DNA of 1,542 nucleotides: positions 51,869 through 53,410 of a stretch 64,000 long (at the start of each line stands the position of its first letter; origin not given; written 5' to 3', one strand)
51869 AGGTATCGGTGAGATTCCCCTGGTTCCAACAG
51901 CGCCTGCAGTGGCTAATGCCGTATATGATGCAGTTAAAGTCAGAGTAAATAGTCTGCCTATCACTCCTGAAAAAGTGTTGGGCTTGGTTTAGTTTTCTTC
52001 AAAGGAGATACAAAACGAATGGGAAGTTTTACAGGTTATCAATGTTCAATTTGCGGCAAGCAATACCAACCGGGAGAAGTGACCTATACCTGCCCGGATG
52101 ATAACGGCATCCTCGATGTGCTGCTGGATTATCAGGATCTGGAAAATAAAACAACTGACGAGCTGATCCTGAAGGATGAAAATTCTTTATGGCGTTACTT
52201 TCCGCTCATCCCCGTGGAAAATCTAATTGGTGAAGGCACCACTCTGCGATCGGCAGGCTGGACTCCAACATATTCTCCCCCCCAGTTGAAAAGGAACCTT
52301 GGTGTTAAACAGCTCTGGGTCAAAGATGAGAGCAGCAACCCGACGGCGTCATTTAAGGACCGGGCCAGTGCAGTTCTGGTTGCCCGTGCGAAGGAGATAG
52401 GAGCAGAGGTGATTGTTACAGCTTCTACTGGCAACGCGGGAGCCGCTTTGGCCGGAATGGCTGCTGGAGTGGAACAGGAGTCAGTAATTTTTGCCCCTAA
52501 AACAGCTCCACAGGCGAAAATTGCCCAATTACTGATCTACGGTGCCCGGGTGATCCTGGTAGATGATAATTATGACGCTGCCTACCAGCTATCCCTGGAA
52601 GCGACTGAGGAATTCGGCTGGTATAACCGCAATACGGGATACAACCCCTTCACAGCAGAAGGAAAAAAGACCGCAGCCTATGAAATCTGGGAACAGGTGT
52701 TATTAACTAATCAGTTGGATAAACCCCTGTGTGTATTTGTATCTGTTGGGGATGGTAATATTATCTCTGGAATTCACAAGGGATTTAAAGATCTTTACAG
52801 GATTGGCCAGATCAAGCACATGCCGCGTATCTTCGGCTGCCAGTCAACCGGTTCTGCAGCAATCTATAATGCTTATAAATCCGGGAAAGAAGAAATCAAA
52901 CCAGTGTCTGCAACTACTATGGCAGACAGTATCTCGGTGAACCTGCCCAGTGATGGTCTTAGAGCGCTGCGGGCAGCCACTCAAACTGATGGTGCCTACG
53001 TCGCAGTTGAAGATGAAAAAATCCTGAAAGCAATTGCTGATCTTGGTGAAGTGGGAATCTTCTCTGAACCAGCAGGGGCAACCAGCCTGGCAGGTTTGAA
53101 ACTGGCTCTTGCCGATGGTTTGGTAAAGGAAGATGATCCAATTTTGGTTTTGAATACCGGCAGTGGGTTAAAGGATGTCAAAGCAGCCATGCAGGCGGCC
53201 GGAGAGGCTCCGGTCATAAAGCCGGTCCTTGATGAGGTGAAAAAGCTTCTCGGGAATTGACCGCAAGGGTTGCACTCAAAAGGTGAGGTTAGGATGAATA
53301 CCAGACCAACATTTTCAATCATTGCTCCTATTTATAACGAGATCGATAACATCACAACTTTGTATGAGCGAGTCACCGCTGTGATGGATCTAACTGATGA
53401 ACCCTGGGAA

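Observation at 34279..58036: A 24-kb plus-strand nucleobase (probably purine) catabolic island with an ATP-yielding carbamoyl-phosphate branch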

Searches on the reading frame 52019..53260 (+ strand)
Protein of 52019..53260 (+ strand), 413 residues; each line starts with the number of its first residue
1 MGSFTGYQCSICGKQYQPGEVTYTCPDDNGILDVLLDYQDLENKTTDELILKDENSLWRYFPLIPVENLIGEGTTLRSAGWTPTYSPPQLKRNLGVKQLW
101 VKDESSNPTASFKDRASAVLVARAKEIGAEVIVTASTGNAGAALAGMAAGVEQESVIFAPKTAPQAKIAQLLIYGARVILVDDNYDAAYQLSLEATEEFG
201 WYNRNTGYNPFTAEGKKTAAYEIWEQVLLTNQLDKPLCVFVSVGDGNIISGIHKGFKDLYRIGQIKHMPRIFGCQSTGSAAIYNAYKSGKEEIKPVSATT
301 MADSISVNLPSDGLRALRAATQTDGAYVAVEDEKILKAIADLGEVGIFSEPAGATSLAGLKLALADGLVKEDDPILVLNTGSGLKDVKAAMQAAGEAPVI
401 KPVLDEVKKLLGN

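Call 4: search_protein_families(library=pfam, proteins=[window:52019-53260:+])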
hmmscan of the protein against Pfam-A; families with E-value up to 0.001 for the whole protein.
window:52019-53260:+ (413 aa): 1 family
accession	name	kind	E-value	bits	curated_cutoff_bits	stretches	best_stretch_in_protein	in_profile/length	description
PF00291.31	PALP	-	1.4e-71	241.7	35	1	79-381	5-295/295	Pyridoxal-phosphate dependent enzyme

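Call 6: search_protein_families(library=ncbifam, proteins=[window:52019-53260:+], max_evalue=0.00001)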
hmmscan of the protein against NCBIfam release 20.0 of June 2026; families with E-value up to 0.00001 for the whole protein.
window:52019-53260:+ (413 aa): 36 families (the best 25 are shown)
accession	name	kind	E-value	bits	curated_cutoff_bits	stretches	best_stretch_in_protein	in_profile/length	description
NF006050.0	PRK08197.1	equivalog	1.5e-76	257.8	303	1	4-389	6-387/406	threonine synthase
NF004170.0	PRK05638.1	equivalog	4.9e-58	196.7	421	1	8-387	3-359/442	threonine synthase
TIGR00260.1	thrC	equivalog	1.8e-51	175.3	167.1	1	78-386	19-338/340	threonine synthase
NF004996.0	PRK06381.1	equivalog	2.6e-46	158.1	266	1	79-378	13-314/319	threonine synthase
NF006205.0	PRK08329.1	equivalog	4e-44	151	358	1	8-385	3-345/347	threonine synthase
NF005035.0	PRK06450.1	equivalog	1e-42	146.2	301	1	9-385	6-336/338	threonine synthase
NF006094.0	PRK08246.1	subfamily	1.2e-29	103.7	331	1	94-361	34-283/310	serine/threonine dehydratase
NF006390.0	PRK08639.1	equivalog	3.4e-27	95.5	421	1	89-364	33-298/418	threonine ammonia-lyase IlvA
TIGR01127.1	ilvA_1Cterm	equivalog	8.1e-27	94.2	378.75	1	98-360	16-265/380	threonine ammonia-lyase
TIGR01124.1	ilvA_2Cterm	equivalog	6.2e-26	91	411.3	1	82-381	18-303/499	threonine ammonia-lyase, biosynthetic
NF006674.0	PRK09224.1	subfamily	6.7e-26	91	577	1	86-372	30-303/508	threonine ammonia-lyase IlvA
NF009130.0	PRK12483.1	subfamily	1.2e-23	83.6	801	1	82-366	38-309/521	threonine ammonia-lyase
TIGR03844.1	cysteate_syn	equivalog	4.2e-23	81.8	324.9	1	8-393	4-389/398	cysteate synthase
NF005600.0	PRK07334.1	equivalog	2.1e-22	79.3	496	1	85-360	32-291/408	threonine ammonia-lyase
NF005292.0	PRK06815.1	equivalog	1.8e-21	76.5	371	1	82-359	22-286/320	threonine/serine dehydratase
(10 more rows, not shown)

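Call 30: search_solved_structures(query=window:52019-53260:+, show_alignments=1, max_evalue=1e-10)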
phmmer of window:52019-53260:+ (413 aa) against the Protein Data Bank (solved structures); distinct sequences matched with E-value up to 1e-10: 15.
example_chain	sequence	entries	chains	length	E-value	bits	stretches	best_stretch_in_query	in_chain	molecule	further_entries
2zsj_A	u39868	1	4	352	4.5e-47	164.4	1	76-412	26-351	Threonine synthase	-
6cgq_A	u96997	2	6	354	7.1e-45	157.2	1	63-403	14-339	Threonine synthase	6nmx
1uim_A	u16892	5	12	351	2.2e-42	148.9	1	59-405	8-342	Threonine Synthase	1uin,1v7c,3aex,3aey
2d1f_A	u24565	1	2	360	1.4e-40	143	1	79-403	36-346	Threonine synthase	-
1e5x_A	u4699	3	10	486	4.5e-32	115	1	91-389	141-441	THREONINE SYNTHASE | THREONINE SYNTHASE 1, CHLOROPLASTIC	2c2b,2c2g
8y1j_A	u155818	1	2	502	6.2e-17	65.1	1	82-365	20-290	L-threonine dehydratase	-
8zkv_A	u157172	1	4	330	1.7e-14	57.1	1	82-370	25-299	L-threonine dehydratase biosynthetic IlvA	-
43cq_A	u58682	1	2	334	1.8e-14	57.1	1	82-370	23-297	L-threonine dehydratase biosynthetic IlvA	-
1pwe_A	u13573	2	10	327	2.3e-14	56.7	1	95-360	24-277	L-serine dehydratase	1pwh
3iau_A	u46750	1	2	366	8e-14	54.9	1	88-382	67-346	Threonine deaminase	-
1tdj_A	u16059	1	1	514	1.3e-13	54.3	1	82-365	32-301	BIOSYNTHETIC THREONINE DEAMINASE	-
9d2q_A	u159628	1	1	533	1.4e-13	54.1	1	82-365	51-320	L-threonine dehydratase biosynthetic IlvA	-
4h27_A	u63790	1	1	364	1.5e-12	50.7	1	90-360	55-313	L-serine dehydratase/L-threonine deaminase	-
1p5j_A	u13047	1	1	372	2.6e-11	46.6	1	90-360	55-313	L-serine dehydratase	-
5ybw_A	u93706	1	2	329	3.9e-11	46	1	81-252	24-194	Aspartate racemase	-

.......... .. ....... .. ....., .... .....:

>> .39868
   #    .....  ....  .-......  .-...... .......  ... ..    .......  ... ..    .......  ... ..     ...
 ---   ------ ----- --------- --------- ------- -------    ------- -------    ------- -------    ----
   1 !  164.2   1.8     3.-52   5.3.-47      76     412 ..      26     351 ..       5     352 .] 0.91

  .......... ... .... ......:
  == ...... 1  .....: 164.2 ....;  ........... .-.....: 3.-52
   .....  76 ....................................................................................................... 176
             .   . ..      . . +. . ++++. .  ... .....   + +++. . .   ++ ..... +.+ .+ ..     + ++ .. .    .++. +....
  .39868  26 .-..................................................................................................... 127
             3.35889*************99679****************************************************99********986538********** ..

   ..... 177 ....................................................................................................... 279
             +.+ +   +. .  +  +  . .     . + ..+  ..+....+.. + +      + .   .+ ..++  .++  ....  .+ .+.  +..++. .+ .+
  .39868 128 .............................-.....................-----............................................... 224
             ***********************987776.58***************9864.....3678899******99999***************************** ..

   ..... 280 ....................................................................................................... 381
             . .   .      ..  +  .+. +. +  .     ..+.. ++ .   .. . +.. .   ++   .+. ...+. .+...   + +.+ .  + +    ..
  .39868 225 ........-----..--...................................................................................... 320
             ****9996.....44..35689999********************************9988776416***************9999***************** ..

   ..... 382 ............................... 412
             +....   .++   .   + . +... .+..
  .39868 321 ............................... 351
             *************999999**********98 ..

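Call 36: find_related_loci(query=window:52019-53260:+, collection=genome_contigs, flank=10000)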
Query window:52019-53260:+ (413 aa) in genome_contigs; peptide patterns used: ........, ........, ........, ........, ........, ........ (x = any residue, [..] = any of these).
470 stretches matched a pattern; 309 encode a relative of the query (tblastn E <= 1e-3); the best 80 are kept; 79 distinct loci.
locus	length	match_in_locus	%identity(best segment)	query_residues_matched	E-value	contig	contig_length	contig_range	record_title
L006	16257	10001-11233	87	1-411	0e+0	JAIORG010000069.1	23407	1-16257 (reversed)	MAG: Anaerolineales bacterium isolate SMBSF12 20072_Bin_6_contigs_1_c_000000000253, whole genome shotgun sequence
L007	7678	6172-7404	87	1-411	0e+0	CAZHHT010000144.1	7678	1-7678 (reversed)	MAG TPA_asm: uncultured Anaerolineales bacterium isolate binchicken_co228_499 genome assembly, contig: NODE_15127_length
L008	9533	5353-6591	85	1-413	0e+0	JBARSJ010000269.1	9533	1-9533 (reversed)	MAG: Anaerolineales bacterium isolate MFD12959_ilm_asm_bin38 k127_317224, whole genome shotgun sequence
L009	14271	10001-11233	87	1-411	0e+0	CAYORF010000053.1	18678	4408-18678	MAG TPA_asm: uncultured Anaerolineales bacterium isolate binchicken_co9_181 genome assembly, contig: NODE_1060_length_18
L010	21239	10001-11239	87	1-413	0e+0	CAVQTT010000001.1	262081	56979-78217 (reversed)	MAG: uncultured Chloroflexia bacterium isolate MFD09964.bin.2.132 genome assembly, contig: contig_12783, whole genome sh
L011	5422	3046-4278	87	1-411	0e+0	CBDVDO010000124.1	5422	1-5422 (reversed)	MAG TPA_asm: uncultured Anaerolineales bacterium isolate SRR21487743_metabat2_18 genome assembly, contig: ERZ25748485.73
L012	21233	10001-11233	86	1-411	0e+0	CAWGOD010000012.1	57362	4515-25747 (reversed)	MAG: uncultured Chloroflexia bacterium isolate MFD03804.bin.3.292 genome assembly, contig: contig_58546, whole genome sh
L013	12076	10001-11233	84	1-411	0e+0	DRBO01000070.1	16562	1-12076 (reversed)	MAG TPA_asm: Chloroflexota bacterium isolate HyVt-23 Ga0136651_10000894, whole genome shotgun sequence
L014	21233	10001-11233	86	1-411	0e+0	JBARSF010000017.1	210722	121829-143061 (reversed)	MAG: Anaerolineales bacterium isolate MFD12959_ilm_asm_bin54 k127_120546, whole genome shotgun sequence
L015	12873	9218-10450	84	1-411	0e+0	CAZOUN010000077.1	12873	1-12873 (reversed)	MAG TPA_asm: uncultured Anaerolineales bacterium isolate binchicken_co181_55 genome assembly, contig: NODE_9011_length_1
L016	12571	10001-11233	85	1-411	0e+0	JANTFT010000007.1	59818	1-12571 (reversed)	MAG: Anaerolineales bacterium isolate bin10015 c_000000000177, whole genome shotgun sequence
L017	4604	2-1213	85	10-413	0e+0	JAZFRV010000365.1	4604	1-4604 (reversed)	MAG: Anaerolineales bacterium isolate BS1bin.19 BS1bin.19_365, whole genome shotgun sequence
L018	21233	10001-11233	87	1-411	0e+0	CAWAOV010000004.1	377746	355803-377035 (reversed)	MAG: uncultured Chloroflexia bacterium isolate MFD03804.bin.2.113 genome assembly, contig: contig_17531, whole genome sh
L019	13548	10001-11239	84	1-413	0e+0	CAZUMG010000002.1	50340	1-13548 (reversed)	MAG TPA_asm: uncultured Anaerolineales bacterium isolate binchicken_co151_479 genome assembly, contig: NODE_813_length_5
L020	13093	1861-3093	84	1-411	0e+0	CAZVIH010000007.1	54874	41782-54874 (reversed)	MAG TPA_asm: uncultured Anaerolineales bacterium isolate SRP185410_co1_397 genome assembly, contig: k141_2188243, whole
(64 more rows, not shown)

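Call 77: search_solved_structures(query=window:52019-53260:+, show_alignments=5, max_evalue=1e-30)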
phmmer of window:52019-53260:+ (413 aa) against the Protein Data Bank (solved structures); distinct sequences matched with E-value up to 1e-30: 5.
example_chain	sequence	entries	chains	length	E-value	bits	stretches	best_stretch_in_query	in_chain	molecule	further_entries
2zsj_A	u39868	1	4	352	4.5e-47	164.4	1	76-412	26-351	Threonine synthase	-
6cgq_A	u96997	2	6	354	7.1e-45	157.2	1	63-403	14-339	Threonine synthase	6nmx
1uim_A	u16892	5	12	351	2.2e-42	148.9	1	59-405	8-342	Threonine Synthase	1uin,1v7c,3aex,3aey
2d1f_A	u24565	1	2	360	1.4e-40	143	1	79-403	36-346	Threonine synthase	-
1e5x_A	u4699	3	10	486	4.5e-32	115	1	91-389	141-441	THREONINE SYNTHASE | THREONINE SYNTHASE 1, CHLOROPLASTIC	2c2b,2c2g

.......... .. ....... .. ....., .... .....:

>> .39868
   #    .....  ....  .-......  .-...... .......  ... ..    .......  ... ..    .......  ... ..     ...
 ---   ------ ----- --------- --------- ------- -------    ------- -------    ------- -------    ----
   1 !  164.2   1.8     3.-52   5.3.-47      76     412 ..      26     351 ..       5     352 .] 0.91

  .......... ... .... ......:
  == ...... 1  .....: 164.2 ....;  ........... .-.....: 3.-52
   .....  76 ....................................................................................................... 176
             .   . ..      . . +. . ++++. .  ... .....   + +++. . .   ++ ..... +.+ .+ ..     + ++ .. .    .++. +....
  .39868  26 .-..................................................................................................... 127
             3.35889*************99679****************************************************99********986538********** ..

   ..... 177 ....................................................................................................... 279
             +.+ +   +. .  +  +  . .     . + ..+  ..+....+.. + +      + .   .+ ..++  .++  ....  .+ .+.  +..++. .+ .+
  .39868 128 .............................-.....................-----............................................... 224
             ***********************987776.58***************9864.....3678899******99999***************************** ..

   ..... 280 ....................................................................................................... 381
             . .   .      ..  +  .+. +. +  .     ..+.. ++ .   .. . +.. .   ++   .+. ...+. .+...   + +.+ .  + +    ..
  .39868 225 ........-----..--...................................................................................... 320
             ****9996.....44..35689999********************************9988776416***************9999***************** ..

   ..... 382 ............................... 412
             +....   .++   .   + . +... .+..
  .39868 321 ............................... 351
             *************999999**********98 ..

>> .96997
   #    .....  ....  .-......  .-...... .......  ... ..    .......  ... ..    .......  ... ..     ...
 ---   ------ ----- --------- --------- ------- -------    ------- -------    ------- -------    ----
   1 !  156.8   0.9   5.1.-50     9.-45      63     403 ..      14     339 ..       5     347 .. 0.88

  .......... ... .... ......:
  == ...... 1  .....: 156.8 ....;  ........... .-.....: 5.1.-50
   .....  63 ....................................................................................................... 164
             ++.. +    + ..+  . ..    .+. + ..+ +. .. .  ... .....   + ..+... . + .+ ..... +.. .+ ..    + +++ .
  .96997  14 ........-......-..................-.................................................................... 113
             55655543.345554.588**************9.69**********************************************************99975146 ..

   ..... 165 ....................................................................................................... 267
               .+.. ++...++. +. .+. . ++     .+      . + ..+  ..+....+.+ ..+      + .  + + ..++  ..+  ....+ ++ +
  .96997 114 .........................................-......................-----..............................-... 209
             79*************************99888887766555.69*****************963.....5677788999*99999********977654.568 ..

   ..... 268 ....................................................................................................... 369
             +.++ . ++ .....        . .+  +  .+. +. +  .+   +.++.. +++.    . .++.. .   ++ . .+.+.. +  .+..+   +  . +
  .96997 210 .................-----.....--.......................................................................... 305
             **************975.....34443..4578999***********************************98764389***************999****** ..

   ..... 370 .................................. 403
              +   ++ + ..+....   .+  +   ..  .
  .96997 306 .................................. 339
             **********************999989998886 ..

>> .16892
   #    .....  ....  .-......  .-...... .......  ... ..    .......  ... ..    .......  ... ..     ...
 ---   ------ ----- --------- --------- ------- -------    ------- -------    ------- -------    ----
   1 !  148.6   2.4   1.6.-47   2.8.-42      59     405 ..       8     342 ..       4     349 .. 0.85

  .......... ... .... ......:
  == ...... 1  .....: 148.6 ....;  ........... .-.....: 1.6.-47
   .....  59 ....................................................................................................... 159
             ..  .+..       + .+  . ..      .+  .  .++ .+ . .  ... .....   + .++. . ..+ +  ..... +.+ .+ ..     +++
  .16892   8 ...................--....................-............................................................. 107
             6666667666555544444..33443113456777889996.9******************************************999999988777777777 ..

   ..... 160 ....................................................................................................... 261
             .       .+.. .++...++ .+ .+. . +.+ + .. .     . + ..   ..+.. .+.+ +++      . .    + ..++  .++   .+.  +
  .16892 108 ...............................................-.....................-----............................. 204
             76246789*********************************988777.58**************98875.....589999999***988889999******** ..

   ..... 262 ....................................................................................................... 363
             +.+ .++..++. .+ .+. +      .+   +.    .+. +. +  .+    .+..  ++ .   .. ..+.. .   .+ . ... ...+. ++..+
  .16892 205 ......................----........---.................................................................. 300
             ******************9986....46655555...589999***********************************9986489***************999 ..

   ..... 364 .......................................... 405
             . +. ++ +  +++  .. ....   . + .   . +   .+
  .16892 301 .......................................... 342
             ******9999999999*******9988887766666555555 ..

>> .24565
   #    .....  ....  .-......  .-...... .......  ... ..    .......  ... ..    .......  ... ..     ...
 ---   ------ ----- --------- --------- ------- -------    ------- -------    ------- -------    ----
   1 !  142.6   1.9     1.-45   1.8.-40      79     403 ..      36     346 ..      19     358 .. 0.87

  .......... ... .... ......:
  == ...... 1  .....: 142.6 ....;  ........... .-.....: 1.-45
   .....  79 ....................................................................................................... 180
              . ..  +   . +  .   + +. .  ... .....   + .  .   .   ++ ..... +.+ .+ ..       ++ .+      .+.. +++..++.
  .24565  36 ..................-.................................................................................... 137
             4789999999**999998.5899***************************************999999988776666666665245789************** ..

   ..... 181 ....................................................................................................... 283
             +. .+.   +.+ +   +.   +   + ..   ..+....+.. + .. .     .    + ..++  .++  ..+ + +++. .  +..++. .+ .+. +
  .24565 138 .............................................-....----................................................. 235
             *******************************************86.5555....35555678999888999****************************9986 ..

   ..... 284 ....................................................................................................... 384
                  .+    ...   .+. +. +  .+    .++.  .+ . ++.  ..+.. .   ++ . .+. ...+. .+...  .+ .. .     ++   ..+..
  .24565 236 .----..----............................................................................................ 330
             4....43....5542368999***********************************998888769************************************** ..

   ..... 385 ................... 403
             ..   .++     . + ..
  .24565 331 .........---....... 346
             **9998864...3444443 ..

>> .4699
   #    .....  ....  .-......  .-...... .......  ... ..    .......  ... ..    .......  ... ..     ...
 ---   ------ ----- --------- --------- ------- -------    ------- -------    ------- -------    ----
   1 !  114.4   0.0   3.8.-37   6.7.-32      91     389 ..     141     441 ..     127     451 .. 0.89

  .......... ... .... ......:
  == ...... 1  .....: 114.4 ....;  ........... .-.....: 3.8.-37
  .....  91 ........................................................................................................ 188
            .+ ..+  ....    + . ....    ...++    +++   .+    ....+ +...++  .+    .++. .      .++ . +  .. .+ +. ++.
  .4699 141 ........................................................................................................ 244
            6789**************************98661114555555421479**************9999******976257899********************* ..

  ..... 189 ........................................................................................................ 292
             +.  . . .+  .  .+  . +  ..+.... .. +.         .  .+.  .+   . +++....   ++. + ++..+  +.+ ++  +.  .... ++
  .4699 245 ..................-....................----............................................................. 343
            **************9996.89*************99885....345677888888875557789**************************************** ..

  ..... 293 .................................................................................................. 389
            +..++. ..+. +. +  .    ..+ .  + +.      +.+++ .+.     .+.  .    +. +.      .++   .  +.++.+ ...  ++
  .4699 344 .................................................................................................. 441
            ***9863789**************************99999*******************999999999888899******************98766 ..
